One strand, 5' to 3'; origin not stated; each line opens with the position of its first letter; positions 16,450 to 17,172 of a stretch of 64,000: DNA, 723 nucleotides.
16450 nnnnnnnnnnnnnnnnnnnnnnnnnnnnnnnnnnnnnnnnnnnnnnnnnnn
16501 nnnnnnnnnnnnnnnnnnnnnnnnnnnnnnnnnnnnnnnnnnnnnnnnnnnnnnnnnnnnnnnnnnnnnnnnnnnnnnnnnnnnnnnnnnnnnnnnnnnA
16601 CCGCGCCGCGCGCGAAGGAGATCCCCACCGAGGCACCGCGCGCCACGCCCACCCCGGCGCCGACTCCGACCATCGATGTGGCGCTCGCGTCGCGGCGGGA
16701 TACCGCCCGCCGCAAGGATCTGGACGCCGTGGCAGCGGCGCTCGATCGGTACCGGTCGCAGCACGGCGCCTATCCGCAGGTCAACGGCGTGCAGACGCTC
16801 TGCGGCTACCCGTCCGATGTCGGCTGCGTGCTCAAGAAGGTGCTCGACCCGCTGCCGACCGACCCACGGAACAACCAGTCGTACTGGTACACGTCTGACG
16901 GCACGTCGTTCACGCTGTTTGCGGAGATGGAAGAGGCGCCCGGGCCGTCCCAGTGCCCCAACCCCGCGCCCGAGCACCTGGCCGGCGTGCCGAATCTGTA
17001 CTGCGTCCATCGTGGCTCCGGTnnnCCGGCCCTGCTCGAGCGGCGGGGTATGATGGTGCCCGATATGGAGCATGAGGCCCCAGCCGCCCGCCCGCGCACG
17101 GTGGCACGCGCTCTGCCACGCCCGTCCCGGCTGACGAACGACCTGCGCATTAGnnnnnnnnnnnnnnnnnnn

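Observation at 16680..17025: Type II secretion GspG/pseudopilin-like globular domain fused to the C-terminus of a GT-C glycosyltransferase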

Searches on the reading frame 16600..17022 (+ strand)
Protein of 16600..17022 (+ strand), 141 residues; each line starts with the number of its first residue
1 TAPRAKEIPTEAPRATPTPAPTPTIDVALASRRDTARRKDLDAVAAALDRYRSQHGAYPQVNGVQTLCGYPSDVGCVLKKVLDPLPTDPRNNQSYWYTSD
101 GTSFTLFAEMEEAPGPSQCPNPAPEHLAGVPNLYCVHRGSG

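Call 5: search_protein_families(library=pfam, proteins=[window:16600-17022:+], max_evalue=10)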
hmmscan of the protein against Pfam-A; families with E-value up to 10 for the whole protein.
window:16600-17022:+ (141 aa): 3 families
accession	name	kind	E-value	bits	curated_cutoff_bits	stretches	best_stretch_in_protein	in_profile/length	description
PF08334.16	T2SSG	-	4.8e-05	23.8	21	1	35-102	12-81/108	Type II secretion system (T2SS), protein G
PF16732.10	ComP_DUS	-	0.13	13.6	27.3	1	30-76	9-37/87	Type IV minor pilin ComP, DNA uptake sequence receptor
PF16191.10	E1_4HB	-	0.24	11.9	25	1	35-61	27-53/70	Ubiquitin-activating enzyme E1 four-helix bundle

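Call 6: search_protein_families(library=ncbifam, proteins=[window:16600-17022:+], max_evalue=10)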
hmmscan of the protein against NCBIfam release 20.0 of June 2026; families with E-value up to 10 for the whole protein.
window:16600-17022:+ (141 aa): 2 families
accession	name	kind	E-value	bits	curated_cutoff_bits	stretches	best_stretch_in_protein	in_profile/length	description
TIGR01710.1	typeII_sec_gspG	equivalog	9.9e-05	22.4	88.85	1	35-102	36-106/134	type II secretion system major pseudopilin GspG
NF003004.0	PRK03814.1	equivalog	0.3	11.4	84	1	8-55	40-83/86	oxaloacetate decarboxylase subunit gamma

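Call 14: search_solved_structures(query=A1, max_evalue=10, show_alignments=3)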
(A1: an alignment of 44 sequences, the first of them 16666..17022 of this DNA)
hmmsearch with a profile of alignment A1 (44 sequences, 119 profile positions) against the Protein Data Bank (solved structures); distinct sequences matched with E-value up to 10: 14.
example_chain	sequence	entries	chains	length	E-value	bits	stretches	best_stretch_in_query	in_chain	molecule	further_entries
3gn9_A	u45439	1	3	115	0.00026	24.1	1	8-81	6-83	Type II secretory pathway, pseudopilin EpsG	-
3fu1_A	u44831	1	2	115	0.00037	23.6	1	8-81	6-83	General secretion pathway protein G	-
4lw9_A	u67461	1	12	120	0.00054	23.1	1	9-81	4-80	Type II secretion system protein G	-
2kep_A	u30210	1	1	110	0.0021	21.2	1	16-86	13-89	General secretion pathway protein G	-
3jqh_A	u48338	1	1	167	0.0046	20.1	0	16-75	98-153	C-type lectin domain family 4 member M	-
1t92_A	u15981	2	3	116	0.0086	19.2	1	9-81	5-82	General secretion pathway protein G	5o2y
5wda_A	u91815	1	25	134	0.017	18.2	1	9-80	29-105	General secretion pathway protein G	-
29jd_A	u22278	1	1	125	0.18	14.9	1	9-79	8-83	Type II secretion system core protein G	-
3g20_A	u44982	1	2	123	0.21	14.7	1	9-49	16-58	Type II secretion protein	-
7vf3_B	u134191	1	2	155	0.46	13.6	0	50-69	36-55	Uteroglobin,PB1m7 peptide,Uteroglobin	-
7vg7_B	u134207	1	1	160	0.5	13.5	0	50-69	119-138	Uteroglobin,PB1m6A9 peptide,Uteroglobin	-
5xhc_E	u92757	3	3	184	6.4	9.9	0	65-97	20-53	Stathmin-4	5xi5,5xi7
5z4p_E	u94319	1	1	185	6.9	9.8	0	65-97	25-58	Stathmin-4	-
5xaf_E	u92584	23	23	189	7.5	9.7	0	65-97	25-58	Stathmin-4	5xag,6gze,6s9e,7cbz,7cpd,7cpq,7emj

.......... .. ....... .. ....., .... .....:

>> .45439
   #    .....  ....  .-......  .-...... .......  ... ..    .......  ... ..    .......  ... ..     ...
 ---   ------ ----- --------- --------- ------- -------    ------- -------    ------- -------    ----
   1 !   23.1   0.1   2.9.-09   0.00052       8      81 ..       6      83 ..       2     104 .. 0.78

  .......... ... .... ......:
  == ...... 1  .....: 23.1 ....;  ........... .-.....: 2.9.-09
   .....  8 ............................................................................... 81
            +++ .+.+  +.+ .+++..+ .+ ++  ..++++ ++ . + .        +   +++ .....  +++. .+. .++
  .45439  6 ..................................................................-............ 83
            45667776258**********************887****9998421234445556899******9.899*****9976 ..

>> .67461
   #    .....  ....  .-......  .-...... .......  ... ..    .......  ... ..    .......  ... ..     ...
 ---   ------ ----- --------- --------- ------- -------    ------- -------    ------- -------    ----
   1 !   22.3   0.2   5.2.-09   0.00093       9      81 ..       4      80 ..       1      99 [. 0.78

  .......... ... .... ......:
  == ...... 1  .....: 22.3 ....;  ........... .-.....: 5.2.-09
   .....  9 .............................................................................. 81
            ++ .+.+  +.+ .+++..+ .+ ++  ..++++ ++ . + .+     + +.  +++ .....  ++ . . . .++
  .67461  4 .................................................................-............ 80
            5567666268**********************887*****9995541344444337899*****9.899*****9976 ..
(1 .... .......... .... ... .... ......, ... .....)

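Call 15: search_protein_families(library=pfam, alignment_id=A1, max_evalue=0.01)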
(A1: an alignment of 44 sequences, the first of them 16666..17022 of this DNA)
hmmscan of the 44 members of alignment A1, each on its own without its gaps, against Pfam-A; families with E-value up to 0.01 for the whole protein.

A. member 1, window:16666-17022:+ (119 aa): 1 family
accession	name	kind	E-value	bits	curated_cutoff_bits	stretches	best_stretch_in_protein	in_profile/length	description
PF08334.16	T2SSG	-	3.1e-05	24.4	21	1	13-80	12-81/108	Type II secretion system (T2SS), protein G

B. families by the number of members that match (of 44 scanned): 2 families
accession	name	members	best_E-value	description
PF08334.16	T2SSG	26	2.2e-06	Type II secretion system (T2SS), protein G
PF19855.4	DUF6330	1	0.0056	Family of unknown function (DUF6330)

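Call 19: predict_structure(alignment_id=A1)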
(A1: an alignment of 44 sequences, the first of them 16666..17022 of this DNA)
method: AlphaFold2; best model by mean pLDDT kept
length: 119 residues; sequences in the alignment: 44
mean_pLDDT: 93.6   pTM: 0.87
mean pLDDT of the five models: 93.6, 93.0, 92.2, 91.9, 87.7
residues with pLDDT >= 90: 104; 70-90: 13; 50-70: 2; < 50: 0
segments of 3 or more residues with pLDDT < 50: none
pLDDT, mean of each block of 10 residues (from residue 1): 87 97 97 96 91 94 91 95 97 94 94 89
secondary structure, 60 per line:
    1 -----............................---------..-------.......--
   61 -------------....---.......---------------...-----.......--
elements in order: H6-33 H52-58 E74-77 E81-87 E111-117

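Call 22: fold_search(model_id=the predicted structure, library=pdb)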
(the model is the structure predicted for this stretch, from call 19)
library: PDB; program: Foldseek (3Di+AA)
matches with E <= 10: 59; with E <= 0.001: 0
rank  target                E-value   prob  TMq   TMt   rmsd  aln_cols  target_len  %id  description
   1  1t92_A                2.9e-02  0.98  0.50  0.55   4.8       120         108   20  Crystal structure of N-terminal truncated pseudopilin PulG (released 2004-10-05)
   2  3g20_B                3.3e-02  0.96  0.48  0.48   7.5       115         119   19  Crystal structure of the major pseudopilin from the type 2 secretion system of enterohaemorrhagic Escherichia coli (released 2009-07-28)
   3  6t8s_AAA              7.2e-02  0.97  0.48  0.43   4.1        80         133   20  Structure of the major Type IV pilin PilA1 from Clostridium difficile (released 2020-03-25)
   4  4tsm_A                8.2e-02  0.97  0.49  0.13   3.0        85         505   18  MBP-fusion protein of PilA1 from C. difficile R20291 residues 26-166 (released 2015-01-14)
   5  6t8s_CCC              1.1e-01  0.96  0.50  0.45   4.0        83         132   19  Structure of the major Type IV pilin PilA1 from Clostridium difficile (released 2020-03-25)
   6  4lw9_A                1.1e-01  0.77  0.46  0.46   6.7       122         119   19  Crystal structure of Vibrio cholera major pseudopilin EpsG (released 2014-07-16)
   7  6t8s_BBB              1.2e-01  0.95  0.50  0.44   4.1        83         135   19  Structure of the major Type IV pilin PilA1 from Clostridium difficile (released 2020-03-25)
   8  3gn9_A                1.5e-01  0.63  0.45  0.47   5.9       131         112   18  Crystal structure of the major pseudopilin from the type 2 secretion system of Vibrio vulnificus (released 2009-07-28)
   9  3g20_A                1.5e-01  0.57  0.42  0.43   8.6       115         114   23  Crystal structure of the major pseudopilin from the type 2 secretion system of enterohaemorrhagic Escherichia coli (released 2009-07-28)
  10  4tsm_B                3.0e-01  0.85  0.47  0.12   3.2        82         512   18  MBP-fusion protein of PilA1 from C. difficile R20291 residues 26-166 (released 2015-01-14)
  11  4ogm_A                5.8e-01  0.66  0.44  0.12   3.1        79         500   18  MBP-fusion protein of PilA1 residues 26-159 (released 2015-01-14)
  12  3s0t_B                5.8e-01  0.51  0.45  0.32   4.3        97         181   14  Crystal structure of the CofA Type IV pilin subunit from enterotoxigenic E. coli (released 2012-04-11)
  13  9qih_A                1.3e+00  0.04  0.21  0.11  14.5        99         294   13  Structure of response regulator LvrC from Leptospira (released 2026-03-25)
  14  1ay2_A                1.3e+00  0.08  0.24  0.20   7.1        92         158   16  STRUCTURE OF THE FIBER-FORMING PROTEIN PILIN AT 2.6 ANGSTROMS RESOLUTION (released 1998-04-29)
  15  4pe2_A                1.9e+00  0.41  0.47  0.13   4.5        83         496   16  MBP PilA1 CD160 (released 2015-01-14)
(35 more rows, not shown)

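Call 24: search_protein_representatives(alignment_id=A1)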
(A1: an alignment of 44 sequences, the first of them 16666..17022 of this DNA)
Query: 44 sequences, 119 profile positions. Proteins with E-value up to 0.001 (for the whole library): 7297; up to 1e-10: 405; up to 1e-30: 35. The best 150 are listed.
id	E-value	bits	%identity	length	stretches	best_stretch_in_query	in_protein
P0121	1.2e-54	199.5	-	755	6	7-91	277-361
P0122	3.4e-49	181.8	-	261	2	6-115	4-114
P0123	6.0e-40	152.0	-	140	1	1-116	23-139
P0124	1.4e-39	150.8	-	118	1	8-118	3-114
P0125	4.3e-39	149.3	-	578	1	2-117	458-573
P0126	5.5e-39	148.9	-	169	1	2-117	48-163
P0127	9.4e-39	148.2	-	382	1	1-116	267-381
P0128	7.7e-38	145.2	-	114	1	9-117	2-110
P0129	9.2e-38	145.0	-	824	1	1-114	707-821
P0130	2.6e-37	143.5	-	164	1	2-116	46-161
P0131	3.5e-37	143.1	-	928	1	2-118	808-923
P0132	5.4e-37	142.5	-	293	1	2-116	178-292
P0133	1.9e-36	140.7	-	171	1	3-117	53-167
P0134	3.5e-36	139.9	-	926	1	1-116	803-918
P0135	8.5e-36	138.6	-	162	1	2-117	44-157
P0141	5.4e-35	136.0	-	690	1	4-117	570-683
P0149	6.1e-32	126.2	-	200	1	7-117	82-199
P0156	2.8e-30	120.8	-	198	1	7-116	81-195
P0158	2.9e-29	117.5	-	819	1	8-116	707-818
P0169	1.3e-27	112.2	-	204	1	7-116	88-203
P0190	3.0e-24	101.4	-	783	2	6-94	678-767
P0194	3.6e-24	101.1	-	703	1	9-117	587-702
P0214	4.6e-22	94.3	-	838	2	4-95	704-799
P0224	1.7e-21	92.5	-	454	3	7-93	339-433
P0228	3.2e-21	91.6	-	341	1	7-117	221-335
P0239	9.3e-21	90.1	-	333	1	6-117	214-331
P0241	1.0e-20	90.0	-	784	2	5-96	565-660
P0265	1.5e-19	86.2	-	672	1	2-116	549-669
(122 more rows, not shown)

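Call 59: search_protein_families(library=pfam, proteins=[P0190, P0214, P0241, P0194, P0265, P0224, P0228, P0158, P0141, P0239], max_evalue=0.01)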
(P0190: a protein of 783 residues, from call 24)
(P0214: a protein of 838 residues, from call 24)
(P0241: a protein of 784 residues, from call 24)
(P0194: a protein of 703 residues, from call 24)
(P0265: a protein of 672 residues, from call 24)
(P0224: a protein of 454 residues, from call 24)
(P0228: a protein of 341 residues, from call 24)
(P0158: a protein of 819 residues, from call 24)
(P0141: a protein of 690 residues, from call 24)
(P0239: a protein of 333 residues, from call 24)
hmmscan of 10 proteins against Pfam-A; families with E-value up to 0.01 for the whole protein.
P0190 (783 aa): 1 family
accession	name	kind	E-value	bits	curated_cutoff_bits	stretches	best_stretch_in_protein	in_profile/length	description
PF08334.16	T2SSG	-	3.6e-08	33.9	21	1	569-640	11-81/108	Type II secretion system (T2SS), protein G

P0214 (838 aa): 1 family
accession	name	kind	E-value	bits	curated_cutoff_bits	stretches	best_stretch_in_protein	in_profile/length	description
PF08334.16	T2SSG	-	1.7e-07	31.7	21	1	709-787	8-86/108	Type II secretion system (T2SS), protein G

P0241 (784 aa): 1 family
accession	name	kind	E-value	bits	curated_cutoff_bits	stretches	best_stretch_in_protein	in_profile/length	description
PF08334.16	T2SSG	-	2.6e-07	31.1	21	1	563-643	2-83/108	Type II secretion system (T2SS), protein G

P0194 (703 aa): 1 family
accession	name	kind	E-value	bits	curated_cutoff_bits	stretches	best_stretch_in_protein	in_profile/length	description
PF11752.14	DUF3309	-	0.006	17.1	22.3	1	165-198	9-43/50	Protein of unknown function (DUF3309)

P0265 (672 aa): 1 family
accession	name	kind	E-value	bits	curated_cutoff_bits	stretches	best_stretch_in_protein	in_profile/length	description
PF13231.12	PMT_2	-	2.6e-06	28.2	26.1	1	103-247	15-159/160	Dolichyl-phosphate-mannose-protein mannosyltransferase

P0224 (454 aa): 2 families
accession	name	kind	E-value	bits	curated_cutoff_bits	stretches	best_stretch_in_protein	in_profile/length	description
PF08334.16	T2SSG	-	9.2e-19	67.9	21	2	341-430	8-91/108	Type II secretion system (T2SS), protein G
PF16732.10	ComP_DUS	-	5e-05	24.5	27.3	0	340-378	8-37/87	Type IV minor pilin ComP, DNA uptake sequence receptor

P0228 (341 aa): 1 family
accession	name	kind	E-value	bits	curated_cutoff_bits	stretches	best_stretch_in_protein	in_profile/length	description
PF08334.16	T2SSG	-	6e-07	29.9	21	1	221-303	7-89/108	Type II secretion system (T2SS), protein G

P0158 (819 aa): 2 families
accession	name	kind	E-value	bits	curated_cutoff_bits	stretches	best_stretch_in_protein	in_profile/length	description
PF13231.12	PMT_2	-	5.3e-09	36.9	26.1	1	104-255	11-158/160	Dolichyl-phosphate-mannose-protein mannosyltransferase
PF08334.16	T2SSG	-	0.0092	16.5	21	0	715-783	15-80/108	Type II secretion system (T2SS), protein G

P0141 (690 aa): 2 families
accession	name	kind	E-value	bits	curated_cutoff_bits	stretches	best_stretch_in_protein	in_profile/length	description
PF13231.12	PMT_2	-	1.3e-10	42.2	26.1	1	99-245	5-152/160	Dolichyl-phosphate-mannose-protein mannosyltransferase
PF02366.24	PMT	-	7.9e-09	35.9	22.7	1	93-259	58-233/245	Dolichyl-phosphate-mannose-protein mannosyltransferase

P0239 (333 aa): 0 families

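Call 60: list_cluster_members(proteins=[P0149, P0156, P0141, P0158, P0190, P0224, P0121, P0122, P0194, P0169])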
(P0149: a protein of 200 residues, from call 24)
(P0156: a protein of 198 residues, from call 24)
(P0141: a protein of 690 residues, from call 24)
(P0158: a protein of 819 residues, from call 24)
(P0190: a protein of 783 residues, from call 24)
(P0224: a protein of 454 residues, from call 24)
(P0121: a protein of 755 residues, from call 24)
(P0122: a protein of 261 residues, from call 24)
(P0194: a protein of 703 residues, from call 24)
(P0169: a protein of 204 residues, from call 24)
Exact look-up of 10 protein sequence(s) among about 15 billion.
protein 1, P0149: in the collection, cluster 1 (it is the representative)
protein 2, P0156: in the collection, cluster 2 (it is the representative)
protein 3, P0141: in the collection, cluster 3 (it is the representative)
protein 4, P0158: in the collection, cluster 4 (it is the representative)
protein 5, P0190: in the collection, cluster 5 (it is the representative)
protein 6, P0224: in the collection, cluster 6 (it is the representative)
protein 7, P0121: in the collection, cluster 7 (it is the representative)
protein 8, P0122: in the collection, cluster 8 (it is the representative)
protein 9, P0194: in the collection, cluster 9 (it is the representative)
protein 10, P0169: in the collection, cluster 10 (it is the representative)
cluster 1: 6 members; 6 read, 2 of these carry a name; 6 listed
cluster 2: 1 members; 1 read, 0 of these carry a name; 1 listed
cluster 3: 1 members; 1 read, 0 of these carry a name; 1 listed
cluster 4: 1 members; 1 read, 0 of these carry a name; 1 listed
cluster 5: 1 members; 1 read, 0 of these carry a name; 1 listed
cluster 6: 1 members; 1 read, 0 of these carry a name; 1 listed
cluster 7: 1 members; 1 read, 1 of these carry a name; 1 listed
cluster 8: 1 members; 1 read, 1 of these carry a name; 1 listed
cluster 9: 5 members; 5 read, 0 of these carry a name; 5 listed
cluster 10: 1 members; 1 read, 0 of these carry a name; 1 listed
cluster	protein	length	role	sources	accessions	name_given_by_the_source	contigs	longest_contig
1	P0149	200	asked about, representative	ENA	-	-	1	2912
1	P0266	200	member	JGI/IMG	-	hypothetical protein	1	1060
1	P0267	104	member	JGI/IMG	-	hypothetical protein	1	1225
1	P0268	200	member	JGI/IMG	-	-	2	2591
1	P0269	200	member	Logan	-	-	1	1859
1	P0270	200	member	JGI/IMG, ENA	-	-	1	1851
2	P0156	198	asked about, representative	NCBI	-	-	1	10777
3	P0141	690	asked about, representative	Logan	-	-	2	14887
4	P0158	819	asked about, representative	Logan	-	-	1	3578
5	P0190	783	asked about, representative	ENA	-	-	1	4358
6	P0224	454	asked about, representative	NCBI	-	-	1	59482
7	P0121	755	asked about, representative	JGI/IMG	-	hypothetical protein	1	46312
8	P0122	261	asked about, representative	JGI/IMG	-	hypothetical protein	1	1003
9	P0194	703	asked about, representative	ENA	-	-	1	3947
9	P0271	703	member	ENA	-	-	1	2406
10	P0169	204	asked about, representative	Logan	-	-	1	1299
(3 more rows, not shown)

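Call 70: find_related_loci(query=window:16666-17022:+, collection=genome_contigs, flank=5000)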
Query window:16666-17022:+ (119 aa) in genome_contigs; peptide patterns used: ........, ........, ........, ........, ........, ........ (x = any residue, [..] = any of these).
196 stretches matched a pattern, but none encodes a relative of the query by tblastn (E <= 1e-3).
